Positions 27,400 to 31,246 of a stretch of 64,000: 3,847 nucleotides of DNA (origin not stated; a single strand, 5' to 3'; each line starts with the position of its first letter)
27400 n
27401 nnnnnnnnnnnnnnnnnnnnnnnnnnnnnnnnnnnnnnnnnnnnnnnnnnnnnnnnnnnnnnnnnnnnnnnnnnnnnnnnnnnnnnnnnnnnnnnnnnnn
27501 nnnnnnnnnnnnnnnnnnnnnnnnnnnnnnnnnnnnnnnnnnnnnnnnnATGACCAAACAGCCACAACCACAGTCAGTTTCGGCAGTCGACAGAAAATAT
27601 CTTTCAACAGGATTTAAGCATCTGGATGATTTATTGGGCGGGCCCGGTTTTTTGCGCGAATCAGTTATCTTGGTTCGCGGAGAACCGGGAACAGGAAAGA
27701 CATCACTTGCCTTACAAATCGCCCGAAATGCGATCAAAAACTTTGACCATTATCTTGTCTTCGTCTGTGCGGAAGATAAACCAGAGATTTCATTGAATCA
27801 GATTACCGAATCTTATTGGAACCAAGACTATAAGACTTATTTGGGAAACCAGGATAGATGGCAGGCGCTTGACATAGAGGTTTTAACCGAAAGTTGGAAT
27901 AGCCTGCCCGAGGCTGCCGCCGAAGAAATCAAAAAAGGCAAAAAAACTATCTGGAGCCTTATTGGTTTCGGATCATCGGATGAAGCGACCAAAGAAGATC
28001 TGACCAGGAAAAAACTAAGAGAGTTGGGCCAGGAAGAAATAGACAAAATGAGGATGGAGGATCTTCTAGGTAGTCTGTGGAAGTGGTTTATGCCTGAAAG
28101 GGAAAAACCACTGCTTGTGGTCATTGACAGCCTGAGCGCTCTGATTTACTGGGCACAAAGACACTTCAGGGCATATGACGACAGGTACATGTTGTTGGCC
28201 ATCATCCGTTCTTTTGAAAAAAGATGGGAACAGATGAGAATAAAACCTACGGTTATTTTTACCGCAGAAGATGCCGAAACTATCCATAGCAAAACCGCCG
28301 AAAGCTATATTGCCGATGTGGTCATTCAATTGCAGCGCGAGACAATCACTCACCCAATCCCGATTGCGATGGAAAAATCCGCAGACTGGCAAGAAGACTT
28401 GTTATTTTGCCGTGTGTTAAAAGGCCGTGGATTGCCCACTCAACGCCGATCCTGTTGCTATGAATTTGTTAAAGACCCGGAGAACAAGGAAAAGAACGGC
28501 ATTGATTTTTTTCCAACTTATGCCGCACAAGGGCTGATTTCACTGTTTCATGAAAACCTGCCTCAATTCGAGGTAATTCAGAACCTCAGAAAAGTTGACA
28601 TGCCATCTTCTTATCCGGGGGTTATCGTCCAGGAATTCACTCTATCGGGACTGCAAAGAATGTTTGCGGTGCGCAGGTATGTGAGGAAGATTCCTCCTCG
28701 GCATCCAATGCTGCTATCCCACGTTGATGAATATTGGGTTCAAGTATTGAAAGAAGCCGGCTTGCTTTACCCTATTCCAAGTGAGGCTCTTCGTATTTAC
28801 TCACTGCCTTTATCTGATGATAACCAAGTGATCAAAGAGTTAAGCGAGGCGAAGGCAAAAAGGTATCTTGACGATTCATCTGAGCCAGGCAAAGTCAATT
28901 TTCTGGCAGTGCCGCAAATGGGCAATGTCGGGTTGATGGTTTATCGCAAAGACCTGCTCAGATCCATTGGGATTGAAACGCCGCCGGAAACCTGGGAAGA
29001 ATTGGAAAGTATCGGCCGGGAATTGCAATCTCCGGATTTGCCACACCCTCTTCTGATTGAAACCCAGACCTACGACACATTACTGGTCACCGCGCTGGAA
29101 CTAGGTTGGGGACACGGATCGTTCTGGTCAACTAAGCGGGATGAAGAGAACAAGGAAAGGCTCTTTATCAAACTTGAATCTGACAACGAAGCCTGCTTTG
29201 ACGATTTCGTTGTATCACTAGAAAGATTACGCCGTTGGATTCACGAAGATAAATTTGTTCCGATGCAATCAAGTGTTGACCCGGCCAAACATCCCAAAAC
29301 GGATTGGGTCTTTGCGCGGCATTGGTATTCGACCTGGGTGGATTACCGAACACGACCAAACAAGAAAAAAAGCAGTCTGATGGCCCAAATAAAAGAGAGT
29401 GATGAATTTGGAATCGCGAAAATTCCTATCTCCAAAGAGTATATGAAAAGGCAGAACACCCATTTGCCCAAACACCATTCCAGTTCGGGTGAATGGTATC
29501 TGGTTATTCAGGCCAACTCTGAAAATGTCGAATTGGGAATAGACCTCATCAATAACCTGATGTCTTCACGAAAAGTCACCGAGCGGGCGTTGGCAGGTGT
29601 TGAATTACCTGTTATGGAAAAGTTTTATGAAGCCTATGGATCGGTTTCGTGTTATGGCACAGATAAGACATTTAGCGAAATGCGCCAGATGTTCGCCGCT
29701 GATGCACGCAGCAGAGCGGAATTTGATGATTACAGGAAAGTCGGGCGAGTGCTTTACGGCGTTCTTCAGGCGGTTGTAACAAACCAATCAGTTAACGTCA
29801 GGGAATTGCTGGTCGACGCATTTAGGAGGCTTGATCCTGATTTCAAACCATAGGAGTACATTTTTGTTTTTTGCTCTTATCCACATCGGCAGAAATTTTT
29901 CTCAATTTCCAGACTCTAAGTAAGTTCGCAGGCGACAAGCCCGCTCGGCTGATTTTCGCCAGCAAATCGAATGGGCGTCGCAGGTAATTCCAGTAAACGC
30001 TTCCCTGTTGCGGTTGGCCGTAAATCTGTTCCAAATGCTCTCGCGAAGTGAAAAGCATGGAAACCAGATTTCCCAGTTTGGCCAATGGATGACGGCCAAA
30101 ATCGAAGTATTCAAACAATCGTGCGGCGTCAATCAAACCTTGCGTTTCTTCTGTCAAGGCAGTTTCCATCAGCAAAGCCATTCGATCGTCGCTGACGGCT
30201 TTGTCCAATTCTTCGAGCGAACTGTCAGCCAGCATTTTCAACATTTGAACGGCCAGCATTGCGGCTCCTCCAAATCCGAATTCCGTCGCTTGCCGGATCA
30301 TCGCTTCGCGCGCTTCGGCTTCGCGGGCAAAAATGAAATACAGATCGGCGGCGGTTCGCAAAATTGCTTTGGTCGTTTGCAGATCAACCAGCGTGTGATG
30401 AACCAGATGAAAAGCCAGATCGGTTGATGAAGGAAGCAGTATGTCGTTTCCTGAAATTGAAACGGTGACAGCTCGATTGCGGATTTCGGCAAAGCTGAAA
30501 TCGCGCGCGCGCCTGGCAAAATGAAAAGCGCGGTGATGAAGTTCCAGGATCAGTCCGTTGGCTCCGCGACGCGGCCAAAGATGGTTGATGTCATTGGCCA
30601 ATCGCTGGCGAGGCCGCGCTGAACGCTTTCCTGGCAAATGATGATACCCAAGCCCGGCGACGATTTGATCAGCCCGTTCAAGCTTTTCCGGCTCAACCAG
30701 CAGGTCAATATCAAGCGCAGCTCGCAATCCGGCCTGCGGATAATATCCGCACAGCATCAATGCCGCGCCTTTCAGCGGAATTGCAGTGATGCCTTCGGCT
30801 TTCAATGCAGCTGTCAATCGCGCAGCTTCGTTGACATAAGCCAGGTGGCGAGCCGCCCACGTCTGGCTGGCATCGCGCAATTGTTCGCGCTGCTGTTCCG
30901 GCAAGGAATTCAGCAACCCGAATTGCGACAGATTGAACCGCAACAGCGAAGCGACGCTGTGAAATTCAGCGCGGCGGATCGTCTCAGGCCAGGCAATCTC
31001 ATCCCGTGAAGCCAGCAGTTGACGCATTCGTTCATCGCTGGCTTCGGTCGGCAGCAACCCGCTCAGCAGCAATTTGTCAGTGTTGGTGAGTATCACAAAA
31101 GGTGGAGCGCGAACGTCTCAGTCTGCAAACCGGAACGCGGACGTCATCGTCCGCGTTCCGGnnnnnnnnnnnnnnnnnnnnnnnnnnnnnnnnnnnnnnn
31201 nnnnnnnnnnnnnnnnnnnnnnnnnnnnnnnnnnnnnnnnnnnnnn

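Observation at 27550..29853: KaiC/RecA-like ATPase fused to a cytoplasmic solute-binding-protein-like domain, in an AT-rich gene of foreign codon usage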

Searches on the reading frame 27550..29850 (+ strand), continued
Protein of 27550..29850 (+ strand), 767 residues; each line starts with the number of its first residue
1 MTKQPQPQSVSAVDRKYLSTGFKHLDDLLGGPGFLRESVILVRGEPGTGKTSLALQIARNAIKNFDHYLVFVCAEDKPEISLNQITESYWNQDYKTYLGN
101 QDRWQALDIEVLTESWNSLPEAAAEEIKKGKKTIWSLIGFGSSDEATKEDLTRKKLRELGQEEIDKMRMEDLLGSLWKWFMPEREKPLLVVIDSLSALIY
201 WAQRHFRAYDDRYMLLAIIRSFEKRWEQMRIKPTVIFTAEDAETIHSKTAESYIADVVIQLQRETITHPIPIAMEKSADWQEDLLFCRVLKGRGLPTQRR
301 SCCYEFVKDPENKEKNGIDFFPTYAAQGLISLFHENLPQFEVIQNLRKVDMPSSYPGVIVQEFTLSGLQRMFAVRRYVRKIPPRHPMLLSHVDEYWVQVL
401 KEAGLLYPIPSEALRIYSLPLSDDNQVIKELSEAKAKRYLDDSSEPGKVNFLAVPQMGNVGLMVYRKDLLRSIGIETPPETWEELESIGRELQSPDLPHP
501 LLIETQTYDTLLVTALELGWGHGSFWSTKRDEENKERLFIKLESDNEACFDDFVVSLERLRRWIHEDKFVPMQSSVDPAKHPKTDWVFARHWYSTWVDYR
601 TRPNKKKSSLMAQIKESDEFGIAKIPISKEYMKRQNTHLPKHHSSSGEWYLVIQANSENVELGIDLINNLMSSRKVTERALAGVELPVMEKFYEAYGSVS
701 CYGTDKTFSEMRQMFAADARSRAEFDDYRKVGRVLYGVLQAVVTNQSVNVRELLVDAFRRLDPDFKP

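Call 51: list_cluster_members(proteins=[P0001, P0002, P0022, P0027, P0046, P0025, P0033, P0005, P0009])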
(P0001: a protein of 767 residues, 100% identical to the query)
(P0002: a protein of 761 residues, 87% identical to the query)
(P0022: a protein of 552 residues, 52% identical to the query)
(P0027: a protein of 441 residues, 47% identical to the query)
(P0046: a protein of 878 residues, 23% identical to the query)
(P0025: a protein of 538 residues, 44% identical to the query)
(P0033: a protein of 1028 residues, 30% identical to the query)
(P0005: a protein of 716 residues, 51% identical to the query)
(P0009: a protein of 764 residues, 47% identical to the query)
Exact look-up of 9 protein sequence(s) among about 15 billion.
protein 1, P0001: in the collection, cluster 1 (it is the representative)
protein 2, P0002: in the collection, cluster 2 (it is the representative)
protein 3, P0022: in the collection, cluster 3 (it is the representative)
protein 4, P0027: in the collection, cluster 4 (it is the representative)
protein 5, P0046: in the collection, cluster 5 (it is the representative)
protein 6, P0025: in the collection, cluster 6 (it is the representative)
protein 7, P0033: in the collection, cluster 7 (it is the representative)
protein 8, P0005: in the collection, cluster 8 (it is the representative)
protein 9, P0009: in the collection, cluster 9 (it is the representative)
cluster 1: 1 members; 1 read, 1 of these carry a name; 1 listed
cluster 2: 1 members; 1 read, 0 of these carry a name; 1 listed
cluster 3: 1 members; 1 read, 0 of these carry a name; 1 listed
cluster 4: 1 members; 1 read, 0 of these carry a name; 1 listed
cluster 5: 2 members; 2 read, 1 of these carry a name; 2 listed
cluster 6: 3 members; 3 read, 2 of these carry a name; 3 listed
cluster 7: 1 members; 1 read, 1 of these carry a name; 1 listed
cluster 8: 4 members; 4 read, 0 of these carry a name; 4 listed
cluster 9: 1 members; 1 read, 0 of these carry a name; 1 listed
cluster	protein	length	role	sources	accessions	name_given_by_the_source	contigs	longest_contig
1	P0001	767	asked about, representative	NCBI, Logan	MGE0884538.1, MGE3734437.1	MAG: extracellular solute-binding protein [Blastocatellales bacterium]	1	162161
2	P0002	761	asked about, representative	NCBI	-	-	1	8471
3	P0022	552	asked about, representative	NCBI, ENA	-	-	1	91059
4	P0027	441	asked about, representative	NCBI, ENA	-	-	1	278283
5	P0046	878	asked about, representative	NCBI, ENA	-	-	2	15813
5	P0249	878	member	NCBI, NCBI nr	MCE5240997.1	extracellular solute-binding protein [bacterium]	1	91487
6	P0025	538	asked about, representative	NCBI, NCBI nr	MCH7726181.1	MAG: hypothetical protein IH991_06845, partial [Planctomycetes bacterium] | hypothetical protein [Planctomycetota bacterium]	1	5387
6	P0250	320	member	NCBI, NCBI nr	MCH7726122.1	MAG: hypothetical protein IH991_06540, partial [Planctomycetes bacterium] | hypothetical protein [Planctomycetota bacterium]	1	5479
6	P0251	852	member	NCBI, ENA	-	-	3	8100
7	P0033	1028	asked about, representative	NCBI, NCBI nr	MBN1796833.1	MAG: extracellular solute-binding protein [Sedimentisphaerales bacterium] | extracellular solute-binding protein [Sedimentisphaerales bacterium]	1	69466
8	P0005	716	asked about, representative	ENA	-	-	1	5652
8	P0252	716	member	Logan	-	-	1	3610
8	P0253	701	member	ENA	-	-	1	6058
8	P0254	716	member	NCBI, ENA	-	-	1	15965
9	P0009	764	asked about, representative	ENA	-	-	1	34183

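Call 52: find_encoding_contigs(protein=P0027, flank=6000, max_places=1)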
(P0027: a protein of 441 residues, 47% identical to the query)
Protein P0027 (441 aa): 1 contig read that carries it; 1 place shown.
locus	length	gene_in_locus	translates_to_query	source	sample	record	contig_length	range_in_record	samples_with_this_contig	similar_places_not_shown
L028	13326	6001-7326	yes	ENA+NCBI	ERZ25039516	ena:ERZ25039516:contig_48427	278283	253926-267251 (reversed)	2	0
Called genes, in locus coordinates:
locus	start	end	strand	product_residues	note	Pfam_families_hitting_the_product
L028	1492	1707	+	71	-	PF10458:Val_tRNA-synt_C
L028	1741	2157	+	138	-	PF08814:XisH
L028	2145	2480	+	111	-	PF08869:XisI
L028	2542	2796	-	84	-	-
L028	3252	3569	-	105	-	PF08100:Dimerisation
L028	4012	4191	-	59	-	-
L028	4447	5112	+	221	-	-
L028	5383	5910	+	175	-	PF06745:ATPase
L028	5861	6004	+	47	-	-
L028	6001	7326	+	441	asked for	PF13416:SBP_bac_8 (faint), PF01547:SBP_bac_1 (weak), PF02518:HATPase_c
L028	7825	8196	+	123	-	PF00089:Trypsin, PF13365:Trypsin_2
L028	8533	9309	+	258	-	PF00459:Inositol_P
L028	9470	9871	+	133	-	PF13581:HATPase_c_2 (weak)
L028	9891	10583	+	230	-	PF21269:TreT_GT1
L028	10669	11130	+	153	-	PF13692:Glyco_trans_1_4, PF00534:Glycos_transf_1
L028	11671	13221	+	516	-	PF00982:Glyco_transf_20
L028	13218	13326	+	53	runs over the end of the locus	PF01250:Ribosomal_S6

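Call 53: find_encoding_contigs(protein=P0033, flank=8000, max_places=1)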
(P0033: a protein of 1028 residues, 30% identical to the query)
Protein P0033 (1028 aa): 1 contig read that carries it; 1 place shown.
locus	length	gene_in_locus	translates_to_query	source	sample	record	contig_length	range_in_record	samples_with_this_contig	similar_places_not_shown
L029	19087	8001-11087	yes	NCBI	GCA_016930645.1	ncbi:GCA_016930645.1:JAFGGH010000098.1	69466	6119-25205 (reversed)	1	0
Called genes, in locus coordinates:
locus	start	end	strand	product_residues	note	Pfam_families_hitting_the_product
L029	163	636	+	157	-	PF00072:Response_reg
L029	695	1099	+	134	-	PF00072:Response_reg (weak)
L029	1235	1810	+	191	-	PF00578:AhpC-TSA, PF08534:Redoxin, PF13905:Thioredoxin_8 (weak)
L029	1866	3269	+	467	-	PF02113:Peptidase_S13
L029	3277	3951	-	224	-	PF00160:Pro_isomerase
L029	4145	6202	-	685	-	PF12708:Pect-lyase_RHGA_epim (faint)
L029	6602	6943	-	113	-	PF01740:STAS (weak)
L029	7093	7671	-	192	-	PF12728:HTH_17, PF00072:Response_reg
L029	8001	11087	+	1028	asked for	PF03796:DnaB_C (weak), PF06745:ATPase, PF13481:AAA_25 (weak), PF23442:DUF7125 (faint), PF01547:SBP_bac_1 (faint)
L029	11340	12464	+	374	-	PF00155:Aminotran_1_2 (weak), PF01041:DegT_DnrJ_EryC1, PF01053:Cys_Met_Meta_PP (weak), PF01212:Beta_elim_lyase (weak)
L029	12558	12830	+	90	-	-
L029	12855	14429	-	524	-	-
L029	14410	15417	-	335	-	PF01595:CNNM, PF00571:CBS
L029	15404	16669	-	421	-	PF01595:CNNM, PF00571:CBS (faint), PF03471:CorC_HlyC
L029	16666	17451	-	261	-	PF00512:HisKA (weak), PF02518:HATPase_c, PF13589:HATPase_c_3 (weak)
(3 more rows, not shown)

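Call 69: search_dna_similar(query=window:27550-29850:+, collection=plasmids, mode=protein, max_evalue=0.00001, max_rows=10)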
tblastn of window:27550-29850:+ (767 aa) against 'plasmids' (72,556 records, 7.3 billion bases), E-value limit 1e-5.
Records with a match: 66; places in all: 66; records where one place covers at least 80% of the query: 0.
Best place of each record, by identity: <60% 66.
By first word of the organism name: Sinorhizobium 60; Rhizobium 5; Ensifer 1.
By predicted mobility (MOB-suite, as given by PLSDB): mobilizable 51; non-mobilizable 14; conjugative 1.
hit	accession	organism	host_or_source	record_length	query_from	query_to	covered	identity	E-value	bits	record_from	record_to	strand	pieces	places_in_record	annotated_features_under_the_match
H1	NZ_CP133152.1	Sinorhizobium chiapasense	Acaciella angustissima,cell culture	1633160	427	766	44%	24.7%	9e-11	74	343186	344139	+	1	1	none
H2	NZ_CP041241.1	Sinorhizobium mexicanum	Acaciella angustissima,cell culture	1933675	451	766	41%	25.7%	4e-10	71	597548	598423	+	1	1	none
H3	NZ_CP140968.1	Sinorhizobium medicae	Medicago lupulina,whole organism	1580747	451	766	41%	25.4%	1e-10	73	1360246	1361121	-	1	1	none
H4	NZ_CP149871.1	Sinorhizobium medicae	Melilotus albus,Cell Culture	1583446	451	766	41%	25.4%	1e-10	73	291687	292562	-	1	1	none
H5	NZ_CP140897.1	Sinorhizobium medicae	Medicago lupulina,whole organism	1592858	451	766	41%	25.4%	1e-10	73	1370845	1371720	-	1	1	none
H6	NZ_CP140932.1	Sinorhizobium medicae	Medicago lupulina,whole organism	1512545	451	766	41%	25.4%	2e-10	73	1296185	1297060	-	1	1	none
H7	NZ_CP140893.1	Sinorhizobium medicae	Medicago lupulina,whole organism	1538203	451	766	41%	25.4%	2e-10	73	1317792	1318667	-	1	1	none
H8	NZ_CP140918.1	Sinorhizobium medicae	Medicago lupulina,whole organism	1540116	451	766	41%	25.4%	2e-10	73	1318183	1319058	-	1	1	none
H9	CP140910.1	Sinorhizobium medicae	Medicago lupulina,whole organism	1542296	451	766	41%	25.4%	2e-10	73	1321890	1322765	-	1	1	ABC transporter substrate-binding protein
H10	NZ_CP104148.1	Sinorhizobium medicae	Trigonella foenum-graecum,cell culture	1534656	451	766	41%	25.4%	2e-10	73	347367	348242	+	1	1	none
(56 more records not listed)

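Call 70: search_dna_similar(query=window:27550-29850:+, collection=phages, mode=protein, max_evalue=0.00001, max_rows=10)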
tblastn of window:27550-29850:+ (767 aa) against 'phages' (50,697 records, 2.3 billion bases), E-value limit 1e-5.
No match.

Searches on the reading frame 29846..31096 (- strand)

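Call 3: search_protein_families(library=pfam, proteins=[window:29846-31096:-], max_evalue=1)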
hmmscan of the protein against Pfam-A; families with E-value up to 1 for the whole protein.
window:29846-31096:- (417 aa): 2 families
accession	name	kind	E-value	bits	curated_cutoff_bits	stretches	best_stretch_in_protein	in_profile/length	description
PF14907.12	NTP_transf_5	-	8.6e-43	147.1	31.2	1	33-287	2-245/249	Uncharacterised nucleotidyltransferase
PF13472.12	Lipase_GDSL_2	-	0.17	12.8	32.9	1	145-238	6-88/178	GDSL-like Lipase/Acylhydrolase family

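Call 4: search_protein_families(library=padloc, proteins=[window:29846-31096:-], max_evalue=1)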
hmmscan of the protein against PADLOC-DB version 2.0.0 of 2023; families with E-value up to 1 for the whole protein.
window:29846-31096:- (417 aa): 0 families

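Call 5: search_protein_families(library=ncbifam, proteins=[window:29846-31096:-], max_evalue=1)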
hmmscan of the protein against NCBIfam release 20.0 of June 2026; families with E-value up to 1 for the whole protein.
window:29846-31096:- (417 aa): 1 family
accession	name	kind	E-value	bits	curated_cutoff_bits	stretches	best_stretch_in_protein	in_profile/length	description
NF047401.1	TA_anti_VapB15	equivalog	0.65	10.2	80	0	3-30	16-43/66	type II toxin-antitoxin system VapB15 family antitoxin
